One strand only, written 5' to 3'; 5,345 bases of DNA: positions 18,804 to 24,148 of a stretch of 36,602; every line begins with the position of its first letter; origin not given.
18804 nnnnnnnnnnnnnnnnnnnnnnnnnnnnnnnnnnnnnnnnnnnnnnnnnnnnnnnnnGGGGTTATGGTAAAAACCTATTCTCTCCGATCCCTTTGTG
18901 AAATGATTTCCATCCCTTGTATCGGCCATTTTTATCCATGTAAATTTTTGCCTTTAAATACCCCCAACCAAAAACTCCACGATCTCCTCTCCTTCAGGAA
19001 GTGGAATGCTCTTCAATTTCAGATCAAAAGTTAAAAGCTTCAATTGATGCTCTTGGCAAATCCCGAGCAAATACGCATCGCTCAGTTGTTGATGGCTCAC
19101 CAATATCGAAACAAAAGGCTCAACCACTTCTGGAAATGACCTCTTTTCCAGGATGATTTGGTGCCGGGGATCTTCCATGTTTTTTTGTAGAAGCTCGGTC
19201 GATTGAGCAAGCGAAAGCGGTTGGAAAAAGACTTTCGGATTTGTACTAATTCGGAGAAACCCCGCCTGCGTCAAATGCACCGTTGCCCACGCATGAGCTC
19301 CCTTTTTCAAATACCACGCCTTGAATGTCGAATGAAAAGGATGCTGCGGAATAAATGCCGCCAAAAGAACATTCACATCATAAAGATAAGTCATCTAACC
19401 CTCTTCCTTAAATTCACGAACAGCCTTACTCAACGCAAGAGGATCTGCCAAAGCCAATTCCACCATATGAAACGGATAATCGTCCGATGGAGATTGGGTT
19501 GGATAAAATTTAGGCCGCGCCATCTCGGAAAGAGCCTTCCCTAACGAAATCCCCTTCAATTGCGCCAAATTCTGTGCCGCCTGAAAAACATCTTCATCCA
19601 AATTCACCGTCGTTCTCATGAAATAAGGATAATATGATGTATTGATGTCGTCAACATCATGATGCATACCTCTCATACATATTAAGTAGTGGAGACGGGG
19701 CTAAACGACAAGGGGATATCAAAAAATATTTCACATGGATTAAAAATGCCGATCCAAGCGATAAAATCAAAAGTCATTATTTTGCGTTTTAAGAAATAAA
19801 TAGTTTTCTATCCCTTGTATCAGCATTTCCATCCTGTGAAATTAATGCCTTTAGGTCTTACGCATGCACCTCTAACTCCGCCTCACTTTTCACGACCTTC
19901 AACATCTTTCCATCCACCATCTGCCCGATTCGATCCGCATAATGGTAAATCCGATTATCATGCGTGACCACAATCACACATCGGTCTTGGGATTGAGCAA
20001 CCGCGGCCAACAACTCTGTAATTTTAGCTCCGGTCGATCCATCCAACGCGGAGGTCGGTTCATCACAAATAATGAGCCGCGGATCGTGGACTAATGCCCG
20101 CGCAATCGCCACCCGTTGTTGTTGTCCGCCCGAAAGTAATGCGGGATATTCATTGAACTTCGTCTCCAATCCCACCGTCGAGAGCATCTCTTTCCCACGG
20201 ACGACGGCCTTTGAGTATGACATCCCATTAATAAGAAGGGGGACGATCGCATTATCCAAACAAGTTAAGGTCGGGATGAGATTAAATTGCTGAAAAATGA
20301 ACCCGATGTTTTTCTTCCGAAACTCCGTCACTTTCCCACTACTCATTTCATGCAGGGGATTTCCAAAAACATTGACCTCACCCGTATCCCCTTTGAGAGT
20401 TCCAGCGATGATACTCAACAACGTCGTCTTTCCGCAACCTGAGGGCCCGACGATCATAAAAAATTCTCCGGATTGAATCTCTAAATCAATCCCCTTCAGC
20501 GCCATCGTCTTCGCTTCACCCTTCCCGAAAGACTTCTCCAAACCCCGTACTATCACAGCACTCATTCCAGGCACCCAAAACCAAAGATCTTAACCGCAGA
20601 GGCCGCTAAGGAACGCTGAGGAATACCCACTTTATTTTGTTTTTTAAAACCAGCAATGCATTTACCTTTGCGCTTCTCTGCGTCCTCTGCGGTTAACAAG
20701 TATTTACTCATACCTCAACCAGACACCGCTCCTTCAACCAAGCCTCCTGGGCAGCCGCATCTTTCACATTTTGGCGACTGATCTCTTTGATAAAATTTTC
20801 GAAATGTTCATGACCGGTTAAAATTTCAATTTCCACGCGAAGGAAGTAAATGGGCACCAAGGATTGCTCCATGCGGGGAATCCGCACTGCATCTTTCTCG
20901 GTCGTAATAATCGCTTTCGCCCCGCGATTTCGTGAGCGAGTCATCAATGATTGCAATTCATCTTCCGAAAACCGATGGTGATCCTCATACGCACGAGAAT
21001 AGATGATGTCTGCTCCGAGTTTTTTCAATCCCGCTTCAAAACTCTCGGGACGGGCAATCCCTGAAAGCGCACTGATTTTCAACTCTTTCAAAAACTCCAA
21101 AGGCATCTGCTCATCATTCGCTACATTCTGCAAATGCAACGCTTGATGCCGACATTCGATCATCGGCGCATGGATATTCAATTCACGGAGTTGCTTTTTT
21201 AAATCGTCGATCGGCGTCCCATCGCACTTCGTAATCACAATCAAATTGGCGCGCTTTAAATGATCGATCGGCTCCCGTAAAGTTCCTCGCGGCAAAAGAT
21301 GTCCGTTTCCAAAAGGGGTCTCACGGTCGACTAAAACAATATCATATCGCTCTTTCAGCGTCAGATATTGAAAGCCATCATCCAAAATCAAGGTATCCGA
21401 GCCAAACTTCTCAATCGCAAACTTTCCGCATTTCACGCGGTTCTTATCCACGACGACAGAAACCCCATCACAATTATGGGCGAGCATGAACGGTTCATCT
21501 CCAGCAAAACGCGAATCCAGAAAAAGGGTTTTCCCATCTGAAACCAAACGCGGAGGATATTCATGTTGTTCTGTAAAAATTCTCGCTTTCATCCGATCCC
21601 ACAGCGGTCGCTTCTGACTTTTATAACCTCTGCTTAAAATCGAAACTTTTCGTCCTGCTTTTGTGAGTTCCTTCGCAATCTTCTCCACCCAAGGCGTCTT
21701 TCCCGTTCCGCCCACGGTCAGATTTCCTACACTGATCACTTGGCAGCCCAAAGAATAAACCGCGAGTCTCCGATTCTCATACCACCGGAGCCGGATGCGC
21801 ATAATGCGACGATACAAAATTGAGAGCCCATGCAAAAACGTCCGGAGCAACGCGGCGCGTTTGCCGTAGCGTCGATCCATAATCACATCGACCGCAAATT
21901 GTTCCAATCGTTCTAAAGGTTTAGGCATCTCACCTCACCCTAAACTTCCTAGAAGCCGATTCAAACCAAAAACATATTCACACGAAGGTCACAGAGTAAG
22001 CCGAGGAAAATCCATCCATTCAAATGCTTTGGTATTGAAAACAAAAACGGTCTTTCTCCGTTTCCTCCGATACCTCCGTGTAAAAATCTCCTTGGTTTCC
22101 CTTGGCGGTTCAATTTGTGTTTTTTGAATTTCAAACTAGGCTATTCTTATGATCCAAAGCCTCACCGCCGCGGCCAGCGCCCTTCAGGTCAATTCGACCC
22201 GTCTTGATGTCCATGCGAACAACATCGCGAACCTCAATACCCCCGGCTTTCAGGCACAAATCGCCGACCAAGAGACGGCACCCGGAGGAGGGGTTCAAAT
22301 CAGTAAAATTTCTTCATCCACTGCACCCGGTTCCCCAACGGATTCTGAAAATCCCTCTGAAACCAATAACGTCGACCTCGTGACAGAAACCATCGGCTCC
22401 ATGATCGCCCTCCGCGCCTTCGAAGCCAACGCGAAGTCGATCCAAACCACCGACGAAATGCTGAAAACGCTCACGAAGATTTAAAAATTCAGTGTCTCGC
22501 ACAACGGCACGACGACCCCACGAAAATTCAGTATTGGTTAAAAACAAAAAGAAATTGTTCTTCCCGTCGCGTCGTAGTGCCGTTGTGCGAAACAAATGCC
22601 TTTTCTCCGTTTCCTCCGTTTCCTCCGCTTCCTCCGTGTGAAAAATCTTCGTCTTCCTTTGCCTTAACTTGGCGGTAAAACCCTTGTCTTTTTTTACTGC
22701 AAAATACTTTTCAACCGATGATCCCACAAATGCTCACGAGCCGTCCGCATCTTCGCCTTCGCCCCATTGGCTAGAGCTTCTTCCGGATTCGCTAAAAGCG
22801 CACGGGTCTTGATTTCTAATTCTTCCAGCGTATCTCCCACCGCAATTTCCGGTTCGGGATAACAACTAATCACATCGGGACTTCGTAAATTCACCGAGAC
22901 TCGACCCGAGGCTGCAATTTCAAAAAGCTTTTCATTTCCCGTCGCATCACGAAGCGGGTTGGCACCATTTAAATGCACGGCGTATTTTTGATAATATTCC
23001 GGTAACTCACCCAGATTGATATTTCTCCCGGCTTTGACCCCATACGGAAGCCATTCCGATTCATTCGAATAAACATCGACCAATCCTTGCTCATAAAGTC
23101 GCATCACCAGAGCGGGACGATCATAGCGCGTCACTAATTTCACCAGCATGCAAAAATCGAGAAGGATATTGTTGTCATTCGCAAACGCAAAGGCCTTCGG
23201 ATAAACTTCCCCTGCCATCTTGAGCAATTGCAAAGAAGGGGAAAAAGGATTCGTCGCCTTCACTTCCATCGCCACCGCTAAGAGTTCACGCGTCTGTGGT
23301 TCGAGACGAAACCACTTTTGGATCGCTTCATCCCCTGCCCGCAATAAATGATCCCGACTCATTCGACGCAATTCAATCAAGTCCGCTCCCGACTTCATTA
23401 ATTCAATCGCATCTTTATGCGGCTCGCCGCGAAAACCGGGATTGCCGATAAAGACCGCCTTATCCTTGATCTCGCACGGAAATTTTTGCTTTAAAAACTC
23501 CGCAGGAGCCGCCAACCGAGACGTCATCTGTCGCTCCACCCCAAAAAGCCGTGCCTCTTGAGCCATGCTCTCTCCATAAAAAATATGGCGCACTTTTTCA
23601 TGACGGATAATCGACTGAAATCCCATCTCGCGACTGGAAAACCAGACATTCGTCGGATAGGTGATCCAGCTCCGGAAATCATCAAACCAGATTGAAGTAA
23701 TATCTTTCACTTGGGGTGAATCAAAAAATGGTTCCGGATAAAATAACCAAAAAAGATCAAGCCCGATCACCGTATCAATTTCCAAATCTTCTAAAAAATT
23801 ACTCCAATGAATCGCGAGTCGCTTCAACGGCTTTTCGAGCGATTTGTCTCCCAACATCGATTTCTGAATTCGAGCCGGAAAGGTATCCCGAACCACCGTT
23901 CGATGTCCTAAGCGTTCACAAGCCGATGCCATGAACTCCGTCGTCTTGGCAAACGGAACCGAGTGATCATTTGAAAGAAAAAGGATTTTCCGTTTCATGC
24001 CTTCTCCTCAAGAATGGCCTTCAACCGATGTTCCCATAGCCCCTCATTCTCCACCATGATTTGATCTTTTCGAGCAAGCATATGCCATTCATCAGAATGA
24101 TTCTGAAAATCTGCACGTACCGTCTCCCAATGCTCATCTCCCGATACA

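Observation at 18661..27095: A ~190-nt non-coding element occurs three times, each just past the 3' end of a toxin gene from a different type II TA family, always in the same convergent polarity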

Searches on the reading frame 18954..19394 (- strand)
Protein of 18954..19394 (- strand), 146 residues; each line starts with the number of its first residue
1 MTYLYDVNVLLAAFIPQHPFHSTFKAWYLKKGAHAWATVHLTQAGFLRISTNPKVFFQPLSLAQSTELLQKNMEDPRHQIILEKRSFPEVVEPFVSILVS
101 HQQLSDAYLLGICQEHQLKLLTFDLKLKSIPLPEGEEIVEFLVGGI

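Call 18: search_protein_families(library=pfam, proteins=[window:18954-19394:-], max_evalue=0.01)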
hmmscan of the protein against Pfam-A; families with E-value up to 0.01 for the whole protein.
window:18954-19394:- (146 aa): 2 families
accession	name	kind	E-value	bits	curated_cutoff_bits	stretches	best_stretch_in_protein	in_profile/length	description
PF01850.27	PIN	-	2.2e-06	28.7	23.6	1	4-130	2-117/120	PIN domain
PF04696.18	Pinin_SDK_memA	-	0.0017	18.8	25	1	30-72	85-127/130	pinin/SDK/memA/ protein conserved region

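Call 57: find_encoding_contigs(protein=window:18954-19394:-, flank=5000, max_places=10)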
Protein window:18954-19394:- (146 aa): 1 contig read that carries it; 1 place shown.
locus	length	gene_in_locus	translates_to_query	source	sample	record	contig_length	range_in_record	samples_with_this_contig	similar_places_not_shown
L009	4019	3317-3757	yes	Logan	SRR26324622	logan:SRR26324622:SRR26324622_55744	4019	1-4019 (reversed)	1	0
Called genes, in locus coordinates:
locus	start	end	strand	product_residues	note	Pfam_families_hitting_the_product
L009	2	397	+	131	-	?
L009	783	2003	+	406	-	PF02606:LpxK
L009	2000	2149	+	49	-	-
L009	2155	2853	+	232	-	PF02463:SMC_N, PF03215:Rad17 (faint), PF00005:ABC_tran, PF01637:ATPase_2 (weak), PF13304:AAA_21 (faint)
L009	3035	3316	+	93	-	-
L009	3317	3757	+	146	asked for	PF01850:PIN (weak)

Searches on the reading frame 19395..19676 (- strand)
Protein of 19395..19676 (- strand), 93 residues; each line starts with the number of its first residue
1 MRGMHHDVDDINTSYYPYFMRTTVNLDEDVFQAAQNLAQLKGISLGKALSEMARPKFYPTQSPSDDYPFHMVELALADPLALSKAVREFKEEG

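Call 18: search_protein_families(library=pfam, proteins=[window:19395-19676:-], max_evalue=0.01)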
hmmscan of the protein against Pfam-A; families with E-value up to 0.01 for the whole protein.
window:19395-19676:- (93 aa): 1 family
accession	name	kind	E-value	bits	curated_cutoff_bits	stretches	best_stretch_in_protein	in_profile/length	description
PF09957.15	VapB_antitoxin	-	0.00084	19.6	23.4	1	20-41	1-22/47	Bacterial antitoxin of type II TA system, VapB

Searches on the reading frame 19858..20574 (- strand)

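Call 18: search_protein_families(library=pfam, proteins=[window:19858-20574:-], max_evalue=0.01)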
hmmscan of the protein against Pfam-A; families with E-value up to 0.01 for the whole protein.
window:19858-20574:- (238 aa): 17 families
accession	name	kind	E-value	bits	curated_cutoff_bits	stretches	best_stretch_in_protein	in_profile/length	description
PF00005.33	ABC_tran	-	3.2e-35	122.1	25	1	26-175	1-137/137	ABC transporter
PF02463.25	SMC_N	-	4.2e-09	36.6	40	1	36-219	24-211/220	RecF/RecN/SMC N terminal domain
PF01637.24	ATPase_2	-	1.3e-06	28.8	33.2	1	32-89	16-72/225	ATPase domain predominantly from Archaea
PF13304.12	AAA_21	-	5.3e-06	27.2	27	0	38-57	1-20/304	AAA domain, putative AbiEii toxin, Type IV TA system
PF03215.21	Rad17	-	7e-06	26.5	23.8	1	25-90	34-97/186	Rad17 P-loop domain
PF13476.12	AAA_23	-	4.6e-05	24.6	27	1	30-68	16-51/201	AAA domain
PF00004.35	AAA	-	6.4e-05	23.9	21.2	1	40-83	2-35/131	ATPase family associated with various cellular activities (AAA)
PF03266.21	NTPase_1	-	0.00039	20.7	23.9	0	40-77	3-38/168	NTPase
PF13191.12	AAA_16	-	0.001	20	32.6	1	34-117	22-85/167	AAA ATPase domain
PF13401.12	AAA_22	-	0.001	19.8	27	1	36-107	5-33/130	AAA domain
PF03193.22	RsgA_GTPase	-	0.0017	18.7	30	1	27-68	98-138/174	RsgA GTPase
PF20720.3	nSTAND3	-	0.0029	17.7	27.2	0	36-62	17-43/155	Novel STAND NTPase 3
PF13604.12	AAA_30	-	0.0056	16.9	27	0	35-70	16-52/191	AAA domain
PF13521.12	AAA_28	-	0.0057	17.3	27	0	39-59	2-22/164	AAA domain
PF13481.12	AAA_25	-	0.0062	16.6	27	0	33-57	30-54/195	AAA domain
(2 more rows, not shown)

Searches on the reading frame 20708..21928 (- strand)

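Call 18: search_protein_families(library=pfam, proteins=[window:20708-21928:-], max_evalue=0.01)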
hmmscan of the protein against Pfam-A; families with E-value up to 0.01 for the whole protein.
window:20708-21928:- (406 aa): 1 family
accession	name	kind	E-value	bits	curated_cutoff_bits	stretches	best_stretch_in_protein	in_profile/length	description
PF02606.20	LpxK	-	6.7e-85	285.5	27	1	29-382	2-325/328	Tetraacyldisaccharide-1-P 4'-kinase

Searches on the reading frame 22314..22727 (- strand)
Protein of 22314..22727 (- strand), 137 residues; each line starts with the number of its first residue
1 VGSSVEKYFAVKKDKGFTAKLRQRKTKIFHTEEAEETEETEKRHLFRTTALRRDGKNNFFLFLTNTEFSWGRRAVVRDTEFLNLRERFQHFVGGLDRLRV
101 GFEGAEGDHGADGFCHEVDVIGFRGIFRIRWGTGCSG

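Call 19: search_protein_families(library=pfam, proteins=[window:22314-22727:-], max_evalue=0.01)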
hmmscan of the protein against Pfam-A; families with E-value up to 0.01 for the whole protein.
window:22314-22727:- (137 aa): 0 families

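Call 77: search_protein_families(library=pfam, proteins=[window:22314-22727:-], max_evalue=0.001)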
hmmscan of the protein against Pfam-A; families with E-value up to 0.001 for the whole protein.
window:22314-22727:- (137 aa): 0 families

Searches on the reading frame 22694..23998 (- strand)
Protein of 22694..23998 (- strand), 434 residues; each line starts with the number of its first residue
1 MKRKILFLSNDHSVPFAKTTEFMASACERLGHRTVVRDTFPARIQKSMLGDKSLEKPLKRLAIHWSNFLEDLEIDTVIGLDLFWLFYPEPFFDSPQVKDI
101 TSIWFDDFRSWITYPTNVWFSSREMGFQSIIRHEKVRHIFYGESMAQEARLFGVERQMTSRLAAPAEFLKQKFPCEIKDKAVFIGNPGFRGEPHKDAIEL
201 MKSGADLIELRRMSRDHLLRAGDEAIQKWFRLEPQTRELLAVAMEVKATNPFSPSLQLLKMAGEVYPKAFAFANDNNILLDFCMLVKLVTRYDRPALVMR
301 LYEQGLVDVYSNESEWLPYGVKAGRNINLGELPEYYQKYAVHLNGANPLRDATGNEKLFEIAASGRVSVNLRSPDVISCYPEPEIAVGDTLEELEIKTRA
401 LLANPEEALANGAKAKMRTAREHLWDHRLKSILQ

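Call 18: search_protein_families(library=pfam, proteins=[window:22694-23998:-], max_evalue=0.01)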
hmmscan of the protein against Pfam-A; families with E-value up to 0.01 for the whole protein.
window:22694-23998:- (434 aa): 1 family
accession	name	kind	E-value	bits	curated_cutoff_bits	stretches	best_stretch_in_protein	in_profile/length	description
PF13524.12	Glyco_trans_1_2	-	3.4e-15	56.7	25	1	307-434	17-144/144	Glycosyl transferase-like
